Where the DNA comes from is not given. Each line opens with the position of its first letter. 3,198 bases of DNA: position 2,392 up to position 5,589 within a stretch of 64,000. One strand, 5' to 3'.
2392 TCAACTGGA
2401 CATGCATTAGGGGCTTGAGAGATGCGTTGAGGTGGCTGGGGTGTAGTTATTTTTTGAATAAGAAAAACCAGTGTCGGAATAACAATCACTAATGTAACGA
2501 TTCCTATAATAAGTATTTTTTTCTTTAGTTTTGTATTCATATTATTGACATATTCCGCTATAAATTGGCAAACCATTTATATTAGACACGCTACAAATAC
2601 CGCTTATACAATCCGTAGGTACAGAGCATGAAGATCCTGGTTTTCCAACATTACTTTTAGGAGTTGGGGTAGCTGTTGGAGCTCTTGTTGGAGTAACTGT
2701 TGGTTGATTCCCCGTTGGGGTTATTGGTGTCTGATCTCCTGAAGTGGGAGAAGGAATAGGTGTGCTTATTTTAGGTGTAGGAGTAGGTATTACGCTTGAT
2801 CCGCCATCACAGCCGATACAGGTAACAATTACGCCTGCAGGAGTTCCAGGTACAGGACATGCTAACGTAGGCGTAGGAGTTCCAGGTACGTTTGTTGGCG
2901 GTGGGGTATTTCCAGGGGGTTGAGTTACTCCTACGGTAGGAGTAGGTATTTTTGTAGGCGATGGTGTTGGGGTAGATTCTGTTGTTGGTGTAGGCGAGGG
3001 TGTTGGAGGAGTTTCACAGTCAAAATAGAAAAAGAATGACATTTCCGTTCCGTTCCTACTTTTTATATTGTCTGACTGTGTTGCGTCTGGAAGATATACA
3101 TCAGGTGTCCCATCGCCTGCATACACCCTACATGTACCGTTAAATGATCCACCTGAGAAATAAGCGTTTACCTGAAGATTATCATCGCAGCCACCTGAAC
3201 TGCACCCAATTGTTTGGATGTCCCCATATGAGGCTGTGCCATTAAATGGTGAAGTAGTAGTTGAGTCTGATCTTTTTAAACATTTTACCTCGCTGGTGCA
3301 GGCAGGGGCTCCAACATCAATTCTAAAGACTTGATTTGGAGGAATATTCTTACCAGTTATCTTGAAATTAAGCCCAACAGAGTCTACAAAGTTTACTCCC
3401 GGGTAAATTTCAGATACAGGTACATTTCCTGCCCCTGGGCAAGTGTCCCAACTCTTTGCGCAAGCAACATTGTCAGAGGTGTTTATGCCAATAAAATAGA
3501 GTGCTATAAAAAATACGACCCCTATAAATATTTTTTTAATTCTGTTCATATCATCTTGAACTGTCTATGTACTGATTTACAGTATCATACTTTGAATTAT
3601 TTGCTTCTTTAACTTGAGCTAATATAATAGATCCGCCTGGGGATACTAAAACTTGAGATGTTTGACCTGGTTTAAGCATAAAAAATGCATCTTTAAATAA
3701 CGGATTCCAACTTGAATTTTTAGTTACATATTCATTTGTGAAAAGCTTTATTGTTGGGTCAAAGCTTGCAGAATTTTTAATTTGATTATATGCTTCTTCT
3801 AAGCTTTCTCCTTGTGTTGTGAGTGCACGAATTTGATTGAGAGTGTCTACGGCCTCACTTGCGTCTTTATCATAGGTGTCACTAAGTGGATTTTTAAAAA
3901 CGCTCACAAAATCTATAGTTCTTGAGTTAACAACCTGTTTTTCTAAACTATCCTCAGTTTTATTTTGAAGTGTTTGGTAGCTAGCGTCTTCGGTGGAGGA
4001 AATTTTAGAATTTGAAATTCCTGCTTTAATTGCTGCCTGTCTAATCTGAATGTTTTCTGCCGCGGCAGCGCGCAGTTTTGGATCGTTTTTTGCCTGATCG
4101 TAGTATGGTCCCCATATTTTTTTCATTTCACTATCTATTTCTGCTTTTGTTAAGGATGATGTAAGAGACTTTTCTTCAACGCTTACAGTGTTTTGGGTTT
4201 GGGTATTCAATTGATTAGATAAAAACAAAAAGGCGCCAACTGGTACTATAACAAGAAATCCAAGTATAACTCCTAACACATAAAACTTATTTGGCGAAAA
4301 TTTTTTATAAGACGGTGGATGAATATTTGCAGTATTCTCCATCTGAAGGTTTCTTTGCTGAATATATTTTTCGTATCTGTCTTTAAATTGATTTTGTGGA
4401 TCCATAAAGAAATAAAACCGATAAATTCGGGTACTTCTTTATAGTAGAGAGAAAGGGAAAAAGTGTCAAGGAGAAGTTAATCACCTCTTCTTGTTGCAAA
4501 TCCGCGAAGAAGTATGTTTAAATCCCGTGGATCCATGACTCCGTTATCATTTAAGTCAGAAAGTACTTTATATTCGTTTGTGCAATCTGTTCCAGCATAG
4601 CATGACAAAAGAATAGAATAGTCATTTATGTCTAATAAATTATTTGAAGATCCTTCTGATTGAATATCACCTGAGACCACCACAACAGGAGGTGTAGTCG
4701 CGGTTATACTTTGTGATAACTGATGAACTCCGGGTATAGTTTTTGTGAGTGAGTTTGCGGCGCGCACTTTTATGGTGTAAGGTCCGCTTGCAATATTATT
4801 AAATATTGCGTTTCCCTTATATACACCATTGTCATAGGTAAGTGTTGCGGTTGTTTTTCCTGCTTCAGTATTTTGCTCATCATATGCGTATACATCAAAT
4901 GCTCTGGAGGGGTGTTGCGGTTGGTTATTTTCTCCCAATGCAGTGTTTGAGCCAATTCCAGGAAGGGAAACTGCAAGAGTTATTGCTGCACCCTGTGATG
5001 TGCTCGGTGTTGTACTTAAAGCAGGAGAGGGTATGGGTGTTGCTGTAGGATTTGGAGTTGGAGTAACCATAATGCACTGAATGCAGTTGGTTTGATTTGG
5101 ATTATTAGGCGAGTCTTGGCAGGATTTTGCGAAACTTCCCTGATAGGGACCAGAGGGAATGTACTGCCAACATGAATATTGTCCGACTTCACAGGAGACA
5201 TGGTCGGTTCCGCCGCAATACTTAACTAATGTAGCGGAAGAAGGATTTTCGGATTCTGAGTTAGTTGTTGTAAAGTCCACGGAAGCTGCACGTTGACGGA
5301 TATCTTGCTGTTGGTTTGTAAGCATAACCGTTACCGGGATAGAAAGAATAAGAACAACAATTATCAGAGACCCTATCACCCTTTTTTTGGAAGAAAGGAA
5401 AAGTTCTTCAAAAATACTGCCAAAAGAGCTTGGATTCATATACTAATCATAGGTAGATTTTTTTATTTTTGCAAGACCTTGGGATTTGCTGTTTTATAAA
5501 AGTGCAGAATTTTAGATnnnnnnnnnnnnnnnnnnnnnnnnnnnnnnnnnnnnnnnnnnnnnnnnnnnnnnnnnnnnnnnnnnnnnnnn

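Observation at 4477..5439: Dockerin-like calcium-binding module at the C-terminus of a Pro/Thr-rich surface protein in a CPR-like genome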

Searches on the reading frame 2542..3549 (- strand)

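Call 4: search_protein_families(library=pfam, proteins=[window:2542-3549:-], max_evalue=1)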
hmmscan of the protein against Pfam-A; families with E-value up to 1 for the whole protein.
window:2542-3549:- (335 aa): 1 family
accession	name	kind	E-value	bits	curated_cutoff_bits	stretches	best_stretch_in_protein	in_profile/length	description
PF04248.19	NTP_transf_9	-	0.16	12.3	22.1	1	87-113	36-62/93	Domain of unknown function (DUF427)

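Call 6: search_protein_families(library=ncbifam, proteins=[window:2542-3549:-], max_evalue=10)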
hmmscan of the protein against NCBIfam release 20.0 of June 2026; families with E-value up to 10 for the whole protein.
window:2542-3549:- (335 aa): 0 families

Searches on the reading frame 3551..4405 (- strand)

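Call 4: search_protein_families(library=pfam, proteins=[window:3551-4405:-], max_evalue=1)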
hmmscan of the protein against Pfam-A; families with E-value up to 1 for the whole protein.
window:3551-4405:- (284 aa): 4 families
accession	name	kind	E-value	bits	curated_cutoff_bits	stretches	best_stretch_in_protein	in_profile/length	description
PF13145.12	Rotamase_2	-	0.011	16.9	27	1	204-272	49-112/121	PPIC-type PPIASE domain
PF13326.11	PSII_Pbs27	-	0.034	14.9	25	1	146-212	39-78/140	Photosystem II Pbs27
PF00639.27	Rotamase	-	0.057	14.8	21.7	1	179-261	12-92/97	PPIC-type PPIASE domain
PF06237.18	SLC52_ribofla_tr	-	0.082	12.3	27.9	1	26-96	179-247/429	Solute carrier family 52, riboflavin transporter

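Call 90: search_protein_families(library=ncbifam, proteins=[window:3551-4405:-], max_evalue=0.1)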
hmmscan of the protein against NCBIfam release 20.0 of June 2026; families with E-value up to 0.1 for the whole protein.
window:3551-4405:- (284 aa): 2 families
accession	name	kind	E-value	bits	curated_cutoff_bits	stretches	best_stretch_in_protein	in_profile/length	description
NF051447.1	HblD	equivalog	0.013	14.4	650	1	124-245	280-399/409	hemolysin BL lytic component L1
NF047608.1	LIC13292_fam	subfamily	0.017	15.2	200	1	31-174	27-161/166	LIC13292 family transcriptional regulator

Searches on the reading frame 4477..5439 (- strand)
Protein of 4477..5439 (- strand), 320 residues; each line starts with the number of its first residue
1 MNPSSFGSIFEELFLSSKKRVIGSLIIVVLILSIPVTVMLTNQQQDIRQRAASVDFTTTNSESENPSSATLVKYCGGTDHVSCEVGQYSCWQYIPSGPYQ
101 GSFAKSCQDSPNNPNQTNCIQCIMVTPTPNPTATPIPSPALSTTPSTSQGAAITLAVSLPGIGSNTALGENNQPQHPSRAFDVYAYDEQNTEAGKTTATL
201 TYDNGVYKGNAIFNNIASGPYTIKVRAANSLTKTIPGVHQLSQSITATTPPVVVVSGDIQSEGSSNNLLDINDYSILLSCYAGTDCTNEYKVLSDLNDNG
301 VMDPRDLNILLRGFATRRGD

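Call 4: search_protein_families(library=pfam, proteins=[window:4477-5439:-], max_evalue=1)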
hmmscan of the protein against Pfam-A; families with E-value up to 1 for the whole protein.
window:4477-5439:- (320 aa): 5 families
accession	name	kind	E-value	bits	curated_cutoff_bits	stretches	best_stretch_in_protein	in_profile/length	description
PF07495.19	Y_Y_Y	-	0.0048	17.2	26.6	1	205-231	28-50/65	Y_Y_Y domain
PF06691.16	DUF1189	-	0.027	14.4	28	0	17-54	21-59/244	Protein of unknown function (DUF1189)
PF17210.9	SdrD_B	-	0.15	12.7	29.7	1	192-236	34-75/112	SdrD B-like domain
PF13620.12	CarboxypepD_reg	-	0.46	11.3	32.3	1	190-238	23-67/82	Carboxypeptidase regulatory-like domain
PF16101.10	PRIMA1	-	0.57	10.4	38.6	1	90-147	28-84/158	Proline-rich membrane anchor 1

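Call 6: search_protein_families(library=ncbifam, proteins=[window:4477-5439:-], max_evalue=10)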
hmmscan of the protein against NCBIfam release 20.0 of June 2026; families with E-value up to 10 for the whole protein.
window:4477-5439:- (320 aa): 1 family
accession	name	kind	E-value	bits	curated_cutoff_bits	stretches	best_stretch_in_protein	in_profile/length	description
NF053819.1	EF0750_LPXTG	subfamily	0.43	11.1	47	1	18-68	4-52/105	EF2685/EF0750 family sortase-dependent surface protein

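Call 7: find_homologous_proteins(query=window:4477-5439:-, max_evalue=0.01)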
Query window:4477-5439:- (320 aa): 30 proteins with E <= 0.01 among 2520 candidates.
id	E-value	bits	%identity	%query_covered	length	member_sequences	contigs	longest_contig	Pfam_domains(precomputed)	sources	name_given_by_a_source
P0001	1.4e-184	631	100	88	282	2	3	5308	-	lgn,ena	-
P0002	2.0e-172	591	80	100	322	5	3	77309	-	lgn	-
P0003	5.5e-163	560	79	100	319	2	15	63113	-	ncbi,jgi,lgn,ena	jgi:hypothetical protein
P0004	5.6e-66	241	55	57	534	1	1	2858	-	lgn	-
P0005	1.2e-64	237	51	57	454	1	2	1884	-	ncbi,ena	-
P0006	1.0e-61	227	57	53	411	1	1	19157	PF00963.25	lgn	-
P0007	3.2e-58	216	46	62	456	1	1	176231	-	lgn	-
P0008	8.4e-55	204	45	61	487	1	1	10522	-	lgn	-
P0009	8.0e-40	155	36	65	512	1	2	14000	-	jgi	jgi:hypothetical protein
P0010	5.8e-37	146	44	62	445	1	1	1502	-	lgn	-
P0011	2.1e-33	134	42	58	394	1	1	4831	PF00404.25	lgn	-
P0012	6.9e-28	116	32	96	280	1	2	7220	PF00404.25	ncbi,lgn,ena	-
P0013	3.6e-24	104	34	53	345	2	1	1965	-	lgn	-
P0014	8.3e-24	103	36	55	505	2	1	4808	-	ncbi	-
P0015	1.3e-23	102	34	50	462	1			PF13768.13,PF00404.25,PF00092.35,PF13519.13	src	-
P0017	5.0e-23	100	33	50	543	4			PF13768.13,PF00404.25,PF00092.35,PF13519.13,PF17210.10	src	-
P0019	1.1e-20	92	33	61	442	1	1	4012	PF00404.25,PF00188.33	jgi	jgi:uncharacterized protein YkwD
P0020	2.7e-19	88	25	69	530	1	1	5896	PF00404.25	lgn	-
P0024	9.1e-14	70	32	58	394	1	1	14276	PF00188.33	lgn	-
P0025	3.0e-11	61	34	55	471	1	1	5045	PF00404.25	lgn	-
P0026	8.5e-10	57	29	56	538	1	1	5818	PF00404.25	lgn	-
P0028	1.2e-7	50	33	59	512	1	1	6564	PF00404.25,PF00188.33,PF17210.10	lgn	-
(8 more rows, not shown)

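Call 11: find_encoding_contigs(protein=P0003, flank=10000, max_places=4)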
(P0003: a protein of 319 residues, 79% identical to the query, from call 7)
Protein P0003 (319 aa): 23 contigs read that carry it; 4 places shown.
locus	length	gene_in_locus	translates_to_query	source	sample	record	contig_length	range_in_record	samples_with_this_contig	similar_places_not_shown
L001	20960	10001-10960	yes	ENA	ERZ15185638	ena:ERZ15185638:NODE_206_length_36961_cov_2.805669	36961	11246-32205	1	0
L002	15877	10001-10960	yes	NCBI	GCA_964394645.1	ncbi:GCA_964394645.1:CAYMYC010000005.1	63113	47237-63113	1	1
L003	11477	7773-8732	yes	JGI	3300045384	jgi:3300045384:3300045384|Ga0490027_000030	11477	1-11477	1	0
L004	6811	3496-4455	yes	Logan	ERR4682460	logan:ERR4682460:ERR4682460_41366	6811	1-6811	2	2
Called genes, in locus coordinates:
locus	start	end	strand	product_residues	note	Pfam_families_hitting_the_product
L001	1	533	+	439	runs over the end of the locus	PF00464:SHMT, PF00155:Aminotran_1_2 (weak)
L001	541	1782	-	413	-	PF00571:CBS, PF13847:Methyltransf_31, PF08241:Methyltransf_11, PF08242:Methyltransf_12, PF13649:Methyltransf_25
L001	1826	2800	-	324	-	-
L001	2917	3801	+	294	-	PF01255:Prenyltransf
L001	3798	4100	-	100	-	-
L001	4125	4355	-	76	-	-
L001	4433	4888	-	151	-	-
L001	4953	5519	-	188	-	PF00186:DHFR_1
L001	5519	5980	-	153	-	PF00293:NUDIX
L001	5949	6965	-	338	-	PF00303:Thymidylat_synt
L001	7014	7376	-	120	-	PF05635:23S_rRNA_IVP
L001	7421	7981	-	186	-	PF06559:DCD_N (faint), PF22769:DCD, PF00692:dUTPase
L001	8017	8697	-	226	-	PF00448:SRP54 (weak), PF01712:dNK, PF02223:Thymidylate_kin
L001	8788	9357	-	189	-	PF06559:DCD_N (weak), PF22769:DCD, PF00692:dUTPase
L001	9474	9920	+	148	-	-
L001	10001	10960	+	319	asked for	-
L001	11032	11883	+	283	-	-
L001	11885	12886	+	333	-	-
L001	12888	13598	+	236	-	-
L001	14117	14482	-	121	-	-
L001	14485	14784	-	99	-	-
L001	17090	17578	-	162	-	-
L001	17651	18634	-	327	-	PF13354:Beta-lactamase2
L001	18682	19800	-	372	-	PF06723:MreB_Mbl, PF00022:Actin, PF25216:Volactin (faint), PF00012:HSP70, PF14450:FtsA, PF06723:MreB_Mbl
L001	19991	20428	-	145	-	-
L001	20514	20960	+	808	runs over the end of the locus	PF04932:Wzy_C, PF07719:TPR_2 (faint), PF13424:TPR_12 (faint), PF13414:TPR_11 (faint), PF00515:TPR_1 (weak), PF13181:TPR_8 (weak)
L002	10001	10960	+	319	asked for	-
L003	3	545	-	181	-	?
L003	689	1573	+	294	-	PF01255:Prenyltransf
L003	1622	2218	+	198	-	-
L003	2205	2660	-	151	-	-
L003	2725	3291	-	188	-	PF00186:DHFR_1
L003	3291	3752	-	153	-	PF00293:NUDIX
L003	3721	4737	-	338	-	PF00303:Thymidylat_synt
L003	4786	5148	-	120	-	PF05635:23S_rRNA_IVP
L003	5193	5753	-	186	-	PF06559:DCD_N (faint), PF22769:DCD, PF00692:dUTPase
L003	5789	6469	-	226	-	PF00448:SRP54 (weak), PF01712:dNK, PF02223:Thymidylate_kin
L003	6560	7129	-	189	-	PF06559:DCD_N (weak), PF22769:DCD, PF00692:dUTPase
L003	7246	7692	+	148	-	-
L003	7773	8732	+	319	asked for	-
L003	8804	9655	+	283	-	-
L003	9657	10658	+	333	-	-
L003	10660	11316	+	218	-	-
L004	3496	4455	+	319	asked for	-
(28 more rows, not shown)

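Call 51: find_encoding_contigs(protein=P0006, flank=10000, max_places=2)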
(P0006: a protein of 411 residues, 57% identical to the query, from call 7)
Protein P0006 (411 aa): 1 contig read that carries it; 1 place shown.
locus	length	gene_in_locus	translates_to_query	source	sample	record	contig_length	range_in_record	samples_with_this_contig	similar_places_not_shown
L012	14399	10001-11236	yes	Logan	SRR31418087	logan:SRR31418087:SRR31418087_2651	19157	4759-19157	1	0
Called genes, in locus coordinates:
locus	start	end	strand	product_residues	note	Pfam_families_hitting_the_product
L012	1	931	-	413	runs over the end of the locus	PF00571:CBS, PF13489:Methyltransf_23, PF13847:Methyltransf_31, PF08241:Methyltransf_11, PF08242:Methyltransf_12, PF13649:Methyltransf_25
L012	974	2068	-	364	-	-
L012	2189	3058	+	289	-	PF01255:Prenyltransf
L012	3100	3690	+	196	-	PF00963:Cohesin (weak)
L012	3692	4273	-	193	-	PF00186:DHFR_1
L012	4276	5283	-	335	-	PF00303:Thymidylat_synt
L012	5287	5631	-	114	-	-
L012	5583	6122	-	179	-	PF06559:DCD_N (weak), PF22769:DCD, PF00692:dUTPase (weak)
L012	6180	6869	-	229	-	PF02223:Thymidylate_kin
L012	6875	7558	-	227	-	PF01712:dNK, PF02223:Thymidylate_kin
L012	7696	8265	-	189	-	PF06559:DCD_N (weak), PF22769:DCD, PF00692:dUTPase (weak)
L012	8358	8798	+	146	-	-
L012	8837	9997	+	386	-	-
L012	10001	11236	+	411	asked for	PF00963:Cohesin (weak)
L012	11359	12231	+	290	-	-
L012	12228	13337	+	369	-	-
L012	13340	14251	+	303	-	-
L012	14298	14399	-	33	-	?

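Call 57: search_protein_families(library=pfam, proteins=[L012:8834-9994:+], max_evalue=0.01)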
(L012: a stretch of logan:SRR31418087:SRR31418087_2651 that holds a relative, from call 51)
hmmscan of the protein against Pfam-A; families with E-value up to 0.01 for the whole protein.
L012:8834-9994:+ (387 aa): 0 families

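Call 64: search_protein_families(library=pfam, alignment_id=A6, max_evalue=0.001)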
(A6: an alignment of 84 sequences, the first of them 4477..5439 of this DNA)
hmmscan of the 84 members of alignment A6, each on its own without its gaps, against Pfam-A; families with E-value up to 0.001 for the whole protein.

A. member 1, window:4477-5439:- (320 aa): 0 families

B. families by the number of members that match (of 84 scanned): 27 families (the first 25 are shown)
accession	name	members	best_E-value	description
PF00404.24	Dockerin_1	46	3.1e-16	Dockerin type I domain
PF00963.24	Cohesin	14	4.8e-10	Cohesin domain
PF17210.9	SdrD_B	10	7.2e-14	SdrD B-like domain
PF13620.12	CarboxypepD_reg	6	4.7e-06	Carboxypeptidase regulatory-like domain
PF00092.34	VWA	5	4.7e-21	von Willebrand factor type A domain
PF13519.12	VWA_2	5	9.9e-21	von Willebrand factor type A domain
PF00188.32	CAP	5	8e-17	Cysteine-rich secretory protein family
PF14295.12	PAN_4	5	1.5e-10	PAN domain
PF18962.6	Por_Secre_tail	5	0.00014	Secretion system C-terminal sorting domain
PF13860.13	FlgD_ig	4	2.1e-05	FlgD Ig-like domain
PF13517.12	FG-GAP_3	4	2.4e-05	FG-GAP-like repeat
PF13768.12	VWA_3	3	1.1e-05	von Willebrand factor type A domain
PF17957.7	Big_7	2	1.9e-09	Bacterial Ig domain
PF00041.27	fn3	2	4.6e-06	Fibronectin type III domain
PF18911.6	PKD_4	2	3.3e-05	PKD domain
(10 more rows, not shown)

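Call 81: find_encoding_contigs(protein=P0007, flank=8000, max_places=1)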
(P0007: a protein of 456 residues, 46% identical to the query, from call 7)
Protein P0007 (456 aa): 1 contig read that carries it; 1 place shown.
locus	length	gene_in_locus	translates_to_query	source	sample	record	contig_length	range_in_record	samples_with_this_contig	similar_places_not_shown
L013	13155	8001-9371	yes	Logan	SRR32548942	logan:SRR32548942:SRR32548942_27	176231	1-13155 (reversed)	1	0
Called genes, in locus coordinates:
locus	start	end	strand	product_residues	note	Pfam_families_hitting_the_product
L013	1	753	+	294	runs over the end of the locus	PF01255:Prenyltransf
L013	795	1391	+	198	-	PF00963:Cohesin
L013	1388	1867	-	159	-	PF00186:DHFR_1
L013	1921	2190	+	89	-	PF26604:CBU_0592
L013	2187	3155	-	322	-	PF00303:Thymidylat_synt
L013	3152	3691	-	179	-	PF06559:DCD_N, PF22769:DCD, PF00692:dUTPase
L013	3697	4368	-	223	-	PF02223:Thymidylate_kin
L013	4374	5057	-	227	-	PF01712:dNK, PF02223:Thymidylate_kin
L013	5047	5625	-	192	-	PF06559:DCD_N (weak), PF22769:DCD, PF00692:dUTPase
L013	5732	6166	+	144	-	-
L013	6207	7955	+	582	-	-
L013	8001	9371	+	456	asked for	-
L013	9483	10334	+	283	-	-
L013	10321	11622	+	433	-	-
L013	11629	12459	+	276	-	-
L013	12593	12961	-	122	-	-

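Call 82: find_encoding_contigs(protein=P0009, flank=8000, max_places=1)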
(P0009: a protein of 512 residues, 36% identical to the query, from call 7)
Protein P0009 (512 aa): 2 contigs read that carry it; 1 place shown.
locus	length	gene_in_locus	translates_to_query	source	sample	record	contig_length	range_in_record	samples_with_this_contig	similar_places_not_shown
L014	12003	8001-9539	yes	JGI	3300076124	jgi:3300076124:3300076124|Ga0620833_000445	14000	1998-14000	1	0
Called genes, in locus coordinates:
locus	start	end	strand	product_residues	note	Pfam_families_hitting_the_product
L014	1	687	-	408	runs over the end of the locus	PF00571:CBS, PF13847:Methyltransf_31, PF08241:Methyltransf_11, PF13649:Methyltransf_25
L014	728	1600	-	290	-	-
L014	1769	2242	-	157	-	PF00571:CBS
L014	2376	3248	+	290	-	PF01255:Prenyltransf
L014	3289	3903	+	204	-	PF00963:Cohesin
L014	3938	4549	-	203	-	PF00186:DHFR_1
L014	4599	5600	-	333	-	PF00303:Thymidylat_synt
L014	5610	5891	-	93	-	-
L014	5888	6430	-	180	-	PF22769:DCD, PF00692:dUTPase (faint)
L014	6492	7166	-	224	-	PF00448:SRP54 (weak), PF01712:dNK, PF02223:Thymidylate_kin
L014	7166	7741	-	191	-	PF06559:DCD_N (weak), PF22769:DCD, PF00692:dUTPase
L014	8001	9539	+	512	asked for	-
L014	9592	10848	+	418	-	-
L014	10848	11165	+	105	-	-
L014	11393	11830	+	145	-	PF00293:NUDIX, PF14815:NUDIX_4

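Call 83: find_encoding_contigs(protein=P0024, flank=8000, max_places=1)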
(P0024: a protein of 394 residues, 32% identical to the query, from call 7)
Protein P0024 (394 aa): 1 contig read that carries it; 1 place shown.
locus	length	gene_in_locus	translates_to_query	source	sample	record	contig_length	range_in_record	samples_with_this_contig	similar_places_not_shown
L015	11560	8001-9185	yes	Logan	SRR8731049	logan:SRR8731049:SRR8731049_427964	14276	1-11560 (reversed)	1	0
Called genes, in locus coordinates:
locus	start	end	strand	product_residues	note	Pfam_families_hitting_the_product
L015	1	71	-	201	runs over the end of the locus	PF05635:23S_rRNA_IVP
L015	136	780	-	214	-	-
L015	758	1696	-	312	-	-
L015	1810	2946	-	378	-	-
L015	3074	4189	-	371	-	-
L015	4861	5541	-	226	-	PF02592:Vut_1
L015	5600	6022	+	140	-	-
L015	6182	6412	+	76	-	-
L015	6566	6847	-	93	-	-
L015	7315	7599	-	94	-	-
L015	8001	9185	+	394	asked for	PF00188:CAP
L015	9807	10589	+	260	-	PF02673:BacA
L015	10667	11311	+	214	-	PF01797:Y1_Tnp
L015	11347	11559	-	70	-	?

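Call 84: find_encoding_contigs(protein=P0008, flank=8000, max_places=1)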
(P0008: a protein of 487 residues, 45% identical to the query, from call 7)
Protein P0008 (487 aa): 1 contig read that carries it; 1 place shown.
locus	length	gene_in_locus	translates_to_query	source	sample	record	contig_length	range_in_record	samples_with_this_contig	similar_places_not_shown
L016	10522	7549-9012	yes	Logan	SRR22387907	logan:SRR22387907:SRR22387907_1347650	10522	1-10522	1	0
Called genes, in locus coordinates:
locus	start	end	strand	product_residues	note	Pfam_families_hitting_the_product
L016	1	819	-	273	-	?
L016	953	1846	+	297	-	PF01255:Prenyltransf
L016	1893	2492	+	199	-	-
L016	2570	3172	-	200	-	PF00186:DHFR_1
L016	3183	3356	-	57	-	PF05635:23S_rRNA_IVP (weak)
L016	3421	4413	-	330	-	PF00303:Thymidylat_synt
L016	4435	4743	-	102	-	PF12441:CopG_antitoxin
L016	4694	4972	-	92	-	PF04365:BrnT_toxin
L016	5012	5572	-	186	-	PF22769:DCD, PF00692:dUTPase (weak)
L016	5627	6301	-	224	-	PF01712:dNK, PF02223:Thymidylate_kin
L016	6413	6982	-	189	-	PF22769:DCD, PF00692:dUTPase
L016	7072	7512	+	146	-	-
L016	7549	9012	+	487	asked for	-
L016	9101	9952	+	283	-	-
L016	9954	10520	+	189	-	?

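Call 90: search_protein_families(library=ncbifam, proteins=[P0006, P0012], max_evalue=0.1)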
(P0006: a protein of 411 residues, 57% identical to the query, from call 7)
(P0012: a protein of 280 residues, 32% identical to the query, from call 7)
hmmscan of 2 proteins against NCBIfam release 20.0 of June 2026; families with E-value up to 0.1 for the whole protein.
P0006 (411 aa): 1 family
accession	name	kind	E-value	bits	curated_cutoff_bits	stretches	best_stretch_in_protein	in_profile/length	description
NF041540.1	dockerin_GC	domain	0.0068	16.8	29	1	353-406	11-64/67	GC-type dockerin domain-anchored protein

P0012 (280 aa): 1 family
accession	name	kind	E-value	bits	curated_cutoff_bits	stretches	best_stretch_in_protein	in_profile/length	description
NF038270.1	membran_MsaC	subfamily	0.05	13.3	45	1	8-60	13-64/130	Msa family membrane protein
